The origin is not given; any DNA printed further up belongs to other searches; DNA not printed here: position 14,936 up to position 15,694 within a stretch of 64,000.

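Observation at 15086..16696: Operon linking a DUF92 membrane protein, CDP-archaeol synthase and a 152-aa mini archaeosortase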

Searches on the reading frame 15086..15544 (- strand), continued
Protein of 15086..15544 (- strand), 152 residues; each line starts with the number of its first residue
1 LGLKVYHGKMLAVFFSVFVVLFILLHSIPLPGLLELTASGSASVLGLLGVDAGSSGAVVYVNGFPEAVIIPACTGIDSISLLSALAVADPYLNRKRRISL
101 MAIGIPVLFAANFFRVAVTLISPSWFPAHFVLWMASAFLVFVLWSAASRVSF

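Call 41: list_cluster_members(proteins=[P0002, P0004, P0007, P0008, P0009, P0011, P0012, P0013, P0014, P0015])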
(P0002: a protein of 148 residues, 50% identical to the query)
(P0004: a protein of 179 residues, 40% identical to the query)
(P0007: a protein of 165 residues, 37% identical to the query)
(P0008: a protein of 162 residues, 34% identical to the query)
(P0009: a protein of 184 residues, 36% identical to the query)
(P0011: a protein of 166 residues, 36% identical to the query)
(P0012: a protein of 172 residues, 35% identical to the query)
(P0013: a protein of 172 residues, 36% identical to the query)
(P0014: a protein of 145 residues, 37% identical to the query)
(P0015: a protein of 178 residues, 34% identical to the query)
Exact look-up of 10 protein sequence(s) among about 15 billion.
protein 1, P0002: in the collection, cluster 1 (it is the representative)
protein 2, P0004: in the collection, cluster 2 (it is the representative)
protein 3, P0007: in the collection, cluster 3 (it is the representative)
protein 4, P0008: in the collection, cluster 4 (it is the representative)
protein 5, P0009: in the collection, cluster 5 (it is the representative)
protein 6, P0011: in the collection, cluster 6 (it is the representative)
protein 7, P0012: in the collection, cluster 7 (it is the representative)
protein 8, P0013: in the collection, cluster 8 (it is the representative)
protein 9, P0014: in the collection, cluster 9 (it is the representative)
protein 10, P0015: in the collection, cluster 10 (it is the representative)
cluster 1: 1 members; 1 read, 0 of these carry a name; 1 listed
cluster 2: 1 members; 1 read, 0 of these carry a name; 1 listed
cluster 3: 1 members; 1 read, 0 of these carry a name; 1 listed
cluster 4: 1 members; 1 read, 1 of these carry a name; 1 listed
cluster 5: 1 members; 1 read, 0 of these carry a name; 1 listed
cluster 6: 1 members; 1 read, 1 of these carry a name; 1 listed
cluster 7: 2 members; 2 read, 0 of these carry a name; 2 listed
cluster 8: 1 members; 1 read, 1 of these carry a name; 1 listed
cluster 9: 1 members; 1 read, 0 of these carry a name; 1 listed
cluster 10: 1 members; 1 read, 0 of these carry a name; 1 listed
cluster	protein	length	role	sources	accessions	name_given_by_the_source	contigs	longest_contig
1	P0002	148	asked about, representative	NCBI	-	-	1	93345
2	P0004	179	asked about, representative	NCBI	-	-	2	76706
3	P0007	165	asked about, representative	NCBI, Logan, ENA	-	-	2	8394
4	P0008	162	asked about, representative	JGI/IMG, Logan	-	exosortase/archaeosortase family protein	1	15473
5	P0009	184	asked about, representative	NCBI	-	-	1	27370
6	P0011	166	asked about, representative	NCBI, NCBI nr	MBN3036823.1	MAG: archaeosortase/exosortase family protein [Candidatus Diapherotrites archaeon] | archaeosortase/exosortase family protein [Candidatus Diapherotrites archaeon]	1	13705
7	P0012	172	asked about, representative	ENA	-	-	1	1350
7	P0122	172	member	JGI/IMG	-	-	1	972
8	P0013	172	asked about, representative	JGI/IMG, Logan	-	exosortase/archaeosortase family protein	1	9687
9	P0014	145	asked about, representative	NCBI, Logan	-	-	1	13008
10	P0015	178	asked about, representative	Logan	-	-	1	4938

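Call 42: find_encoding_contigs(protein=P0018, flank=5000, max_places=1)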
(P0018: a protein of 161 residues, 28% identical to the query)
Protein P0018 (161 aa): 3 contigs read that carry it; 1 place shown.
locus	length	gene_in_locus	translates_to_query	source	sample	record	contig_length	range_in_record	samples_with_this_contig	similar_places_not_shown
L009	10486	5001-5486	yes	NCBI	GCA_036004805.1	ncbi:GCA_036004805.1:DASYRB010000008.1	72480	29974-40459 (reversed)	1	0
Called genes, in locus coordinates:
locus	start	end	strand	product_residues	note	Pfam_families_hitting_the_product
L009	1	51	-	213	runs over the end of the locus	-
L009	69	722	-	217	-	-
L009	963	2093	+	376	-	PF02355:SecD_SecF_C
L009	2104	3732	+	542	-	PF21760:SecD_1st (weak), PF02355:SecD_SecF_C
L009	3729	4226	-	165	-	PF27325:MJ0538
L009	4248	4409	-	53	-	-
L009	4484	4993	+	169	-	PF01864:CarS-like, PF01148:CTP_transf_1 (weak)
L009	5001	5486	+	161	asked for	PF09721:Exosortase_EpsH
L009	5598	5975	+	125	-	-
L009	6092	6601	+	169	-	PF21800:KH_KRR1_2nd, PF22891:KH_PNO1_2nd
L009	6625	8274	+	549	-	PF02518:HATPase_c, PF13589:HATPase_c_3 (weak), PF09239:Topo-VIb_trans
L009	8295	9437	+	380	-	PF04406:TP6A_N, PF20768:Topo_VI_alpha, PF21180:TOP6A-Spo11_Toprim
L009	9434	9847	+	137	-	PF01894:YjbQ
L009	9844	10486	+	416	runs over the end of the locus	PF02788:RuBisCO_large_N (weak), PF00016:RuBisCO_large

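Call 43: find_encoding_contigs(protein=P0011, flank=5000, max_places=1)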
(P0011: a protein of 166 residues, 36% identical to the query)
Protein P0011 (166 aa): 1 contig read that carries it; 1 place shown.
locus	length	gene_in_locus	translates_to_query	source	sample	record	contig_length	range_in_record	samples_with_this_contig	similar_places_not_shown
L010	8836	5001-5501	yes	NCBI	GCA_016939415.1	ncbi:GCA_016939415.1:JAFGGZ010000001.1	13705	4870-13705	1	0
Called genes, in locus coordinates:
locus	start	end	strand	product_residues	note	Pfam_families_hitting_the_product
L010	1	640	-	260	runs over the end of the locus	-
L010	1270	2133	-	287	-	PF00892:EamA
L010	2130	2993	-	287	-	PF00892:EamA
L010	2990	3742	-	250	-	PF04414:tRNA_deacylase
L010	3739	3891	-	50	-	-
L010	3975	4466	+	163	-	-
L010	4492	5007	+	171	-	PF01864:CarS-like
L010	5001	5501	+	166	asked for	PF09721:Exosortase_EpsH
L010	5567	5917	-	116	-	PF07883:Cupin_2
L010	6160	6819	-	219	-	PF06745:ATPase, PF13481:AAA_25 (faint), PF01637:ATPase_2 (weak)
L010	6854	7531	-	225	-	PF01940:DUF92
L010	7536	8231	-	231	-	PF01015:Ribosomal_S3Ae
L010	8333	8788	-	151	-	PF08069:Ribosomal_S13_N, PF00312:Ribosomal_S15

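Call 44: find_encoding_contigs(protein=P0009, flank=5000, max_places=1)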
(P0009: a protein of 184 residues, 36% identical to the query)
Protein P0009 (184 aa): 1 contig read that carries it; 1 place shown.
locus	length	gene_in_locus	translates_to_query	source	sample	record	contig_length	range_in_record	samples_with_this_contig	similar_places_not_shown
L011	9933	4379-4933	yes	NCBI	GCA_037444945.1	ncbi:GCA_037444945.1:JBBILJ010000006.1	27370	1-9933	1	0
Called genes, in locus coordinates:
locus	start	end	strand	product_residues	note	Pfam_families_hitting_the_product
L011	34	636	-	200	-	-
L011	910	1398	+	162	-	-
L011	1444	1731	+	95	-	PF00300:His_Phos_1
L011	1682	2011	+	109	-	PF00300:His_Phos_1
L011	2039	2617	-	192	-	PF27325:MJ0538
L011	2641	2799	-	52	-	-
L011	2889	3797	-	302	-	PF25145:NfeD1b_N, PF01343:Peptidase_S49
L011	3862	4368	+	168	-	PF01864:CarS-like, PF01148:CTP_transf_1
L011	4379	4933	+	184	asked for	PF09721:Exosortase_EpsH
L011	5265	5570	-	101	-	PF00583:Acetyltransf_1, PF13673:Acetyltransf_10, PF13508:Acetyltransf_7, PF08445:FR47 (weak)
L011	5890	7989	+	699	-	PF04851:ResIII, PF00270:DEAD, PF22527:DEXQc_Suv3, PF00271:Helicase_C (weak), PF21280:Helicase_dom4_arc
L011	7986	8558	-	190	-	-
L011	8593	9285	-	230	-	-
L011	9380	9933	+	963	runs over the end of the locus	PF00133:tRNA-synt_1, PF01406:tRNA-synt_1e (faint), PF09334:tRNA-synt_1g, PF13603:tRNA-synt_1_2 (faint), PF09334:tRNA-synt_1g (weak), PF08264:Anticodon_1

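Call 47: search_solved_structures(query=A1, max_evalue=1)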
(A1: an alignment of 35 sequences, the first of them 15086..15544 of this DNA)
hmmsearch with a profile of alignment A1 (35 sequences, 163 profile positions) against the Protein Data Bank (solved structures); distinct sequences matched with E-value up to 1: 0.

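Call 53: predict_structure(alignment_id=A1)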
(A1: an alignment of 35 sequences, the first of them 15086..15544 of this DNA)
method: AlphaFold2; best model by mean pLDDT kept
length: 152 residues; sequences in the alignment: 35
mean_pLDDT: 94.7   pTM: 0.87
mean pLDDT of the five models: 94.7, 94.7, 94.7, 94.6, 94.6
residues with pLDDT >= 90: 141; 70-90: 5; 50-70: 5; < 50: 1
segments of 3 or more residues with pLDDT < 50: none
pLDDT, mean of each block of 10 residues (from residue 1): 74 98 96 98 98 98 95 97 97 96 98 98 95 98 92 53
secondary structure, 60 per line:
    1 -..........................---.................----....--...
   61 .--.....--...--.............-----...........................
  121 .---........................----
elements in order: H2-27 H31-47 E52-55 E58-61 E64-68 H76-88 H94-121 H125-148

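Call 57: fold_search(model_id=the predicted structure, library=pdb)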
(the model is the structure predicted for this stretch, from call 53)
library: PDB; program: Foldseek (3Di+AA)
matches with E <= 10: 81; with E <= 0.001: 0
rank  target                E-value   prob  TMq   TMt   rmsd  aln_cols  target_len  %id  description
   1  2ddz_A                3.3e-01  0.99  0.23  0.19   4.5        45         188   27  Protein of Unknown Function from Pyrococcus horikoshi (released 2007-02-13)
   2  8r96_B                5.5e-01  0.25  0.31  0.20  14.6       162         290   18  Crystal structure of the cryorhodopsin CryoR2 at pH 4.6, type A crystals (released 2024-12-11)
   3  8r96_E                7.5e-01  0.18  0.30  0.19  14.9       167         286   18  Crystal structure of the cryorhodopsin CryoR2 at pH 4.6, type A crystals (released 2024-12-11)
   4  2ddz_E                8.4e-01  0.92  0.23  0.18   4.6        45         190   27  Protein of Unknown Function from Pyrococcus horikoshi (released 2007-02-13)
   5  5azd_B                1.2e+00  0.13  0.29  0.20  16.4       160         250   15  Crystal structure of thermophilic rhodopsin. (released 2016-04-27)
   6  7cj3_A                1.3e+00  0.13  0.27  0.18  15.0       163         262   19  Crystal structure of the transmembrane domain of Salpingoeca rosetta rhodopsin phosphodiesterase (released 2020-11-25)
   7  8r97_F                1.4e+00  0.12  0.28  0.18  14.9       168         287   18  Crystal structure of the cryorhodopsin CryoR2 at pH 4.6, type B crystals, non-illuminated state (released 2024-12-11)
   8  4wav_A                1.6e+00  0.08  0.24  0.18  15.2       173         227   14  Crystal Structure of Haloquadratum walsbyi bacteriorhodopsin mutant D93N (released 2015-09-23)
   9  7d7q_A                1.7e+00  0.08  0.25  0.16  20.4       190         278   17  Crystal structure of the transmembrane domain and linker region of Salpingoeca rosetta rhodopsin phosphodiesterase (released 2020-11-18)
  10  8r97_B                1.8e+00  0.12  0.31  0.20  14.8       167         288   18  Crystal structure of the cryorhodopsin CryoR2 at pH 4.6, type B crystals, non-illuminated state (released 2024-12-11)
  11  6pl6_A                1.8e+00  0.08  0.23  0.13  20.3       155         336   18  Structural coordination of polymerization and crosslinking by a peptidoglycan synthase complex (released 2020-03-18)
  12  5j5l                  2.4e+00  0.08  0.17  0.17   9.8        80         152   14  CRYSTAL STRUCTURE OF AFMP4P IN COMPLEX WITH ARACHIDONIC ACID (released 2017-04-05)
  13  4qid_A                2.4e+00  0.05  0.21  0.16  15.7       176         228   13  Crystal structure of Haloquadratum walsbyi bacteriorhodopsin (released 2015-07-29)
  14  1ppr_M                2.6e+00  0.06  0.20  0.12  12.9       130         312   13  PERIDININ-CHLOROPHYLL-PROTEIN OF AMPHIDINIUM CARTERAE (released 1997-08-20)
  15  4l35                  2.9e+00  0.13  0.34  0.23  14.2       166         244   14  Crystal structure of cruxrhodopsin-3 at pH5 from Haloarcula vallismortis at 2.1 angstrom resolution (released 2014-06-11)
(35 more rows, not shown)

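Call 59: search_protein_families(library=ncbifam, proteins=[P0002, P0003, P0004, P0006, P0007, P0009, P0010, P0011, P0018], max_evalue=0.000001)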
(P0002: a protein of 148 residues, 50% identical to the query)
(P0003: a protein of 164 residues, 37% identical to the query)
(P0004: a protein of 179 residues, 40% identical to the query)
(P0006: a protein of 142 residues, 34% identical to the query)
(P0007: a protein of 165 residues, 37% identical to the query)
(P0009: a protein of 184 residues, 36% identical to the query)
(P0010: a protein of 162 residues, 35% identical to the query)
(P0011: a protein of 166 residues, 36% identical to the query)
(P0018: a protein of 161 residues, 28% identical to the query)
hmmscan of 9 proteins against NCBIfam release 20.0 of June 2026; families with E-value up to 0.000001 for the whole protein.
P0002 (148 aa): 6 families
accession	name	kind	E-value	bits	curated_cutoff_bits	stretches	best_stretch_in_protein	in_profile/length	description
TIGR04178.1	exo_archaeo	signature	3.9e-10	39.9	23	1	67-140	3-80/97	exosortase/archaeosortase family protein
NF046081.1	exosort_XrtX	exception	2.1e-09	37.5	170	1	29-147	34-160/168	exosortase X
TIGR04144.1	archaeo_VPXXXP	exception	2.6e-09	37.2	150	1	10-144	9-147/156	archaeosortase B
TIGR04177.1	exosort_XrtH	exception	4.3e-08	33.3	86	1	29-116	29-116/158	exosortase H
TIGR04125.1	exosort_PGF_TRM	exception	1.3e-07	31.4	75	1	12-133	87-212/271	archaeosortase A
NF046083.1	exosort_XrtY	exception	6.3e-07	29.4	160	1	28-117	46-134/168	exosortase Y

P0003 (164 aa): 4 families
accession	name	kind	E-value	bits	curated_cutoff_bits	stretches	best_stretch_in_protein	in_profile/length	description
TIGR04124.1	archaeo_artE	exception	2.9e-14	53.4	95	1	5-141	6-141/153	archaeosortase family protein ArtE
TIGR04125.1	exosort_PGF_TRM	exception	1e-08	34.9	75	1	10-114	83-194/271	archaeosortase A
TIGR04177.1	exosort_XrtH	exception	3.8e-08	33.5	86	1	7-145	3-153/158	exosortase H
TIGR04178.1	exo_archaeo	signature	3e-07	30.6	23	1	63-141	1-90/97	exosortase/archaeosortase family protein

P0004 (179 aa): 8 families
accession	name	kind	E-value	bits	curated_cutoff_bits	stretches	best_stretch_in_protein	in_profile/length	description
TIGR04124.1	archaeo_artE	exception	6.2e-11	42.6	95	1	6-132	2-130/153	archaeosortase family protein ArtE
TIGR04144.1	archaeo_VPXXXP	exception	1.8e-08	34.5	150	1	14-142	9-145/156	archaeosortase B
TIGR02602.1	8TM_EpsH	subfamily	7.4e-08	32.2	105.55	1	17-124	95-207/241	exosortase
TIGR04125.1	exosort_PGF_TRM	exception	7.8e-08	32.1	75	1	45-131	115-210/271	archaeosortase A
TIGR04178.1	exo_archaeo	signature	1.2e-07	31.9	23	1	68-132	1-71/97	exosortase/archaeosortase family protein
TIGR04177.1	exosort_XrtH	exception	6.2e-07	29.5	86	1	18-139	9-142/158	exosortase H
TIGR04293.1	archaeo_artF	exception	8.4e-07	29.1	150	0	13-132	13-134/166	archaeosortase family protein ArtF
TIGR03762.1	archaeo_artC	exception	9.6e-07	28.9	100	0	10-133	118-251/274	archaeosortase C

P0006 (142 aa): 2 families
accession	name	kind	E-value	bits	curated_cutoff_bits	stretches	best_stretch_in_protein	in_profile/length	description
TIGR04124.1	archaeo_artE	exception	2.2e-08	34.3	95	1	3-117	7-120/153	archaeosortase family protein ArtE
TIGR04144.1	archaeo_VPXXXP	exception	2.4e-07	30.8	150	1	11-133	14-144/156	archaeosortase B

P0007 (165 aa): 5 families
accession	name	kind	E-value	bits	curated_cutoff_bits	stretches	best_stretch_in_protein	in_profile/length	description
TIGR02602.1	8TM_EpsH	subfamily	4e-09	36.3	105.55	1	11-134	90-219/241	exosortase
TIGR04177.1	exosort_XrtH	exception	7.9e-08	32.5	86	1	12-156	3-156/158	exosortase H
TIGR04178.1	exo_archaeo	signature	1.5e-07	31.6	23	1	68-147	1-87/97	exosortase/archaeosortase family protein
TIGR04144.1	archaeo_VPXXXP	exception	3e-07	30.5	150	1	40-145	34-142/156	archaeosortase B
TIGR03109.2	exosort_XrtA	exception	6.1e-07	29.1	208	1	20-152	120-256/261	exosortase A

P0009 (184 aa): 2 families
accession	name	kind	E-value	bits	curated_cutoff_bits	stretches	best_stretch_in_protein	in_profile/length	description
TIGR04178.1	exo_archaeo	signature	1.2e-08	35.1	23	1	67-151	1-90/97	exosortase/archaeosortase family protein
NF033505.2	paceosortase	exception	2e-08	34.5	80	1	13-153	6-145/167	pacearchaeosortase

P0010 (162 aa): 3 families
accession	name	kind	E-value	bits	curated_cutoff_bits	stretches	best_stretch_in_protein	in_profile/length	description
TIGR04178.1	exo_archaeo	signature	1.4e-13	51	23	1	62-148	1-90/97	exosortase/archaeosortase family protein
TIGR04175.1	archaeo_artD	exception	1.9e-09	37.7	125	1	7-152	1-145/150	archaeosortase D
NF046081.1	exosort_XrtX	exception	5.2e-07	29.7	170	1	49-153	60-163/168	exosortase X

P0011 (166 aa): 4 families
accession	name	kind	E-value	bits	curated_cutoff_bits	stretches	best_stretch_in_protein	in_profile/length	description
TIGR04175.1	archaeo_artD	exception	1.4e-09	38.1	125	1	10-141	8-138/150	archaeosortase D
TIGR04178.1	exo_archaeo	signature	2.5e-08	34.1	23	1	64-140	2-90/97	exosortase/archaeosortase family protein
NF046081.1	exosort_XrtX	exception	2.3e-07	30.9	170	1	8-119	15-131/168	exosortase X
TIGR04124.1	archaeo_artE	exception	7.6e-07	29.3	95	1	11-132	12-137/153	archaeosortase family protein ArtE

P0018 (161 aa): 4 families
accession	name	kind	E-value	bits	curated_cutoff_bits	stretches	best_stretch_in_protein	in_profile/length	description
TIGR04178.1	exo_archaeo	signature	4.7e-10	39.6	23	1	64-150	1-92/97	exosortase/archaeosortase family protein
TIGR02602.1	8TM_EpsH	subfamily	4.6e-09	36.1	105.55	1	17-146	101-231/241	exosortase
TIGR04144.1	archaeo_VPXXXP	exception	5.5e-09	36.2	150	1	20-145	18-143/156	archaeosortase B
TIGR03109.2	exosort_XrtA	exception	2.3e-07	30.5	208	1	28-138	129-244/261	exosortase A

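Call 72: search_protein_families(library=ncbifam, proteins=[L011:7986-8558:-, L011:8593-9285:-], max_evalue=0.0001)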
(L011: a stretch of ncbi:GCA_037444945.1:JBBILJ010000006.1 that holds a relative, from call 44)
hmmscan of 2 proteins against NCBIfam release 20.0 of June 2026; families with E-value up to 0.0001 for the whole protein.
L011:7986-8558:- (190 aa): 2 families
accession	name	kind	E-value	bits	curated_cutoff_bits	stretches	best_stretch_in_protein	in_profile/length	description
TIGR04178.1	exo_archaeo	signature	8.8e-08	32.3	23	1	87-169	9-95/97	exosortase/archaeosortase family protein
TIGR04175.1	archaeo_artD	exception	6e-06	26.3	125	1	80-169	57-142/150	archaeosortase D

L011:8593-9285:- (230 aa): 0 families

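Call 88: find_encoding_contigs(protein=P0017, flank=3500, max_places=2)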
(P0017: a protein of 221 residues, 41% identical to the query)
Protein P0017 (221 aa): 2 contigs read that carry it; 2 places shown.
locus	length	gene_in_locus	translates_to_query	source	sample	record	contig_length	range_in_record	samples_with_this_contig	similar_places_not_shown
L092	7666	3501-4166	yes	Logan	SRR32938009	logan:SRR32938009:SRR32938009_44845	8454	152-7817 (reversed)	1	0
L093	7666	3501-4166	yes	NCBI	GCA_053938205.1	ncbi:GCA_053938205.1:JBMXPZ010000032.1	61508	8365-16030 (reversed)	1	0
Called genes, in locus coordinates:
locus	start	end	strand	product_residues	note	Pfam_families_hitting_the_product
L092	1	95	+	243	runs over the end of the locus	?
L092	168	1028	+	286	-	PF02673:BacA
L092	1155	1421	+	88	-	PF14947:HTH_45, PF14277:DUF4364 (weak)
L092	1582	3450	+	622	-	PF13522:GATase_6, PF13537:GATase_7, PF01380:SIS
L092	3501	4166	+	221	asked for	PF09721:Exosortase_EpsH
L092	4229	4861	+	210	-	-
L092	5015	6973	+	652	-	PF19077:Big_13 (faint), PF13750:Big_3_3 (faint)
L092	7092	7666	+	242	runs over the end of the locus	?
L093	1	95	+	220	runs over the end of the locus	PF14602:Hexapep_2 (faint), PF25084:LbH_EIF2B, PF00132:Hexapep (weak), PF25087:GMPPB_C, PF00132:Hexapep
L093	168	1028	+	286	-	PF02673:BacA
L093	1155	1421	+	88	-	PF14947:HTH_45, PF14277:DUF4364 (weak)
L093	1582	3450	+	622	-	PF13522:GATase_6, PF13537:GATase_7, PF01380:SIS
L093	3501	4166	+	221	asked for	PF09721:Exosortase_EpsH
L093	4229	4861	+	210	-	-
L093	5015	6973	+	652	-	PF19077:Big_13 (faint), PF13750:Big_3_3 (faint)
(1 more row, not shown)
